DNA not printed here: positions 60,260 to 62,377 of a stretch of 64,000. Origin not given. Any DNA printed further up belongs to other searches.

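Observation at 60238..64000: Second VSP locus in opposite orientation sharing mosaic identical blocks with locus 1 (segmental gene conversion)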

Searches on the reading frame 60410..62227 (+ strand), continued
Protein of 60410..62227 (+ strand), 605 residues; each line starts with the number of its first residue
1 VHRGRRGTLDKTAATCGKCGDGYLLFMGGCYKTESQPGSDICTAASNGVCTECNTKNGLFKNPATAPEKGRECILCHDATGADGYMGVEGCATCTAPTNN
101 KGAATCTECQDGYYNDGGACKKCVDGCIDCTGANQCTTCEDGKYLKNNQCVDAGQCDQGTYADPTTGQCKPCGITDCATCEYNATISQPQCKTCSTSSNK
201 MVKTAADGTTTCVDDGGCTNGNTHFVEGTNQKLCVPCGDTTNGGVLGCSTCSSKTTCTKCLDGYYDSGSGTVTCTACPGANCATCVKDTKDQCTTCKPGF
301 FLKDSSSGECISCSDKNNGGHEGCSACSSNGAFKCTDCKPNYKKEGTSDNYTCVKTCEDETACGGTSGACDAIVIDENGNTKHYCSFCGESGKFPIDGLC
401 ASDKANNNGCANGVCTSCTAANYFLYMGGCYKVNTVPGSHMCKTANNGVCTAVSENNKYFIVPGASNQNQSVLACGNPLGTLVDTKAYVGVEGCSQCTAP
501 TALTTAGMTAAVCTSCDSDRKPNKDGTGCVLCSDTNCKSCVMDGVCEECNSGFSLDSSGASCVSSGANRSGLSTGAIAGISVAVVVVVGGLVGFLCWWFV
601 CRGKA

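Call 26: find_encoding_contigs(protein=P0030, flank=10000, max_places=3)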
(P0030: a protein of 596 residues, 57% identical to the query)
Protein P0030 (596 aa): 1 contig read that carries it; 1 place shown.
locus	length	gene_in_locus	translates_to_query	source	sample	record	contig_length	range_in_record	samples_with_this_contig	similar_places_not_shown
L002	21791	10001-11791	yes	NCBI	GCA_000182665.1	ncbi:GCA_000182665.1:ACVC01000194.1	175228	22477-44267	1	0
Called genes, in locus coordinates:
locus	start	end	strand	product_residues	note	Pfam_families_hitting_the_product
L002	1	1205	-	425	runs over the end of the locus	-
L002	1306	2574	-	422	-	PF23611:zf-C2H2_16 (weak)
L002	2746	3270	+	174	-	-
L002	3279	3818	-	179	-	PF00025:Arf, PF00503:G-alpha (faint), PF09439:SRPRB, PF00071:Ras, PF01926:MMR_HSR1 (weak), PF04670:Gtr1_RagA, PF08477:Roc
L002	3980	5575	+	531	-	PF00069:Pkinase (faint), PF00023:Ank (faint), PF13637:Ank_4 (faint), PF13857:Ank_5 (faint), PF13606:Ank_3 (faint), PF12796:Ank_2 (weak)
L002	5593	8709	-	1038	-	-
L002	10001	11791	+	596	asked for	PF03302:VSP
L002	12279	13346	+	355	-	-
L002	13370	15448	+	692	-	PF00856:SET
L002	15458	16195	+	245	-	PF13815:Dzip-like_N (weak)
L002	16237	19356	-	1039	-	PF12796:Ank_2, PF13637:Ank_4 (faint), PF13857:Ank_5 (faint), PF00023:Ank (faint), PF13606:Ank_3 (faint), PF08614:ATG16 (faint), PF12796:Ank_2, PF28422:CCDC89 (weak), +5 more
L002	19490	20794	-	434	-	PF00928:Adap_comp_sub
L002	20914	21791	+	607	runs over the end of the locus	PF16969:SRP68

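Call 27: find_encoding_contigs(protein=P0027, flank=10000, max_places=3)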
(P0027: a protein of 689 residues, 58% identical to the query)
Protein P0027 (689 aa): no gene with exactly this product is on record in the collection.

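Call 28: find_encoding_contigs(protein=P0032, flank=10000, max_places=3)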
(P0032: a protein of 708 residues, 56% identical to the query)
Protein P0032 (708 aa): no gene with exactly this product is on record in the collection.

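Call 48: list_cluster_members(proteins=[P0027, P0026, P0018, P0042, P0049])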
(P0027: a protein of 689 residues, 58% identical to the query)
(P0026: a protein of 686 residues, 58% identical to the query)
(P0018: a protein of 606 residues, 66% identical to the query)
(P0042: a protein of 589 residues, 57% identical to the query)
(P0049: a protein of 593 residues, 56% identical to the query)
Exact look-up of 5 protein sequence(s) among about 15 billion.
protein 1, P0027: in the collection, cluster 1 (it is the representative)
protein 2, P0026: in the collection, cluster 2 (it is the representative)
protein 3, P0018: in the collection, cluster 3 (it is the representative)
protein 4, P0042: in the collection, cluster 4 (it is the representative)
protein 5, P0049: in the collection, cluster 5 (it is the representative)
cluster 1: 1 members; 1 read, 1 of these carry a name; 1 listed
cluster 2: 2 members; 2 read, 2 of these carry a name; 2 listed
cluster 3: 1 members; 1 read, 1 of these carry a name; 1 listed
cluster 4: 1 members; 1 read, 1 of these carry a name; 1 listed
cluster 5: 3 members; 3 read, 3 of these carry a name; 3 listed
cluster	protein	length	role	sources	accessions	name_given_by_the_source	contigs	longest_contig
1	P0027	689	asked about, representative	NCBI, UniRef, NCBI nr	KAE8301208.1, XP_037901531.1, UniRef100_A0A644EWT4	VSP [Giardia duodenalis] | VSP n=1 Tax=Giardia intestinalis (strain ATCC 50803 / WB clone C6) TaxID=184922 ... | VSP [Giardia intestinalis]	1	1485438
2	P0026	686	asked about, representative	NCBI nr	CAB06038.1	variant-specific surface protein VSP4A1 [Giardia intestinalis]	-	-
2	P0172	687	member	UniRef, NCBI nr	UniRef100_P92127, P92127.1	Variant-specific surface protein VSP4A1 n=1 Tax=Giardia intestinalis TaxID=5741 ... | RecName: Full=Variant-specific surface protein VSP4A1; AltName: Full=CRISP-90; Flags: ...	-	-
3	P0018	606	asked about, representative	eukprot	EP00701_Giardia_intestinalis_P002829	XP_001706653.1 VSP [Giardia lamblia ATCC 50803]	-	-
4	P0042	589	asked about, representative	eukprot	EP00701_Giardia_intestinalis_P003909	XP_001707733.1 VSP [Giardia lamblia ATCC 50803]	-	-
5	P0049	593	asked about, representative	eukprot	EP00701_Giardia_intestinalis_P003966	XP_001707790.1 VSP [Giardia lamblia ATCC 50803]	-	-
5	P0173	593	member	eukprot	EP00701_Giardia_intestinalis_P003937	XP_001707761.1 VSP [Giardia lamblia ATCC 50803]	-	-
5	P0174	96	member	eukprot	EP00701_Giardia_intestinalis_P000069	XP_001703893.1 VSP [Giardia lamblia ATCC 50803]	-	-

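Call 55: find_encoding_contigs(protein=P0043, flank=10000, max_places=10)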
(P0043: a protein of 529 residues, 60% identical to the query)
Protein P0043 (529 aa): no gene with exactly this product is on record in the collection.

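Call 56: find_encoding_contigs(protein=P0021, flank=10000, max_places=5)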
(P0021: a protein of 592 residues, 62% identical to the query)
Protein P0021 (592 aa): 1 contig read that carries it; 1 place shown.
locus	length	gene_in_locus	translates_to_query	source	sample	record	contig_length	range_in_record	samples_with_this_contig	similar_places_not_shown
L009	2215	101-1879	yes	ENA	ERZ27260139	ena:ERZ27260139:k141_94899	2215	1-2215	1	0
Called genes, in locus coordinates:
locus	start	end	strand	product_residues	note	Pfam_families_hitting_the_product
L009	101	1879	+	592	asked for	PF03302:VSP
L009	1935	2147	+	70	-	PF03302:VSP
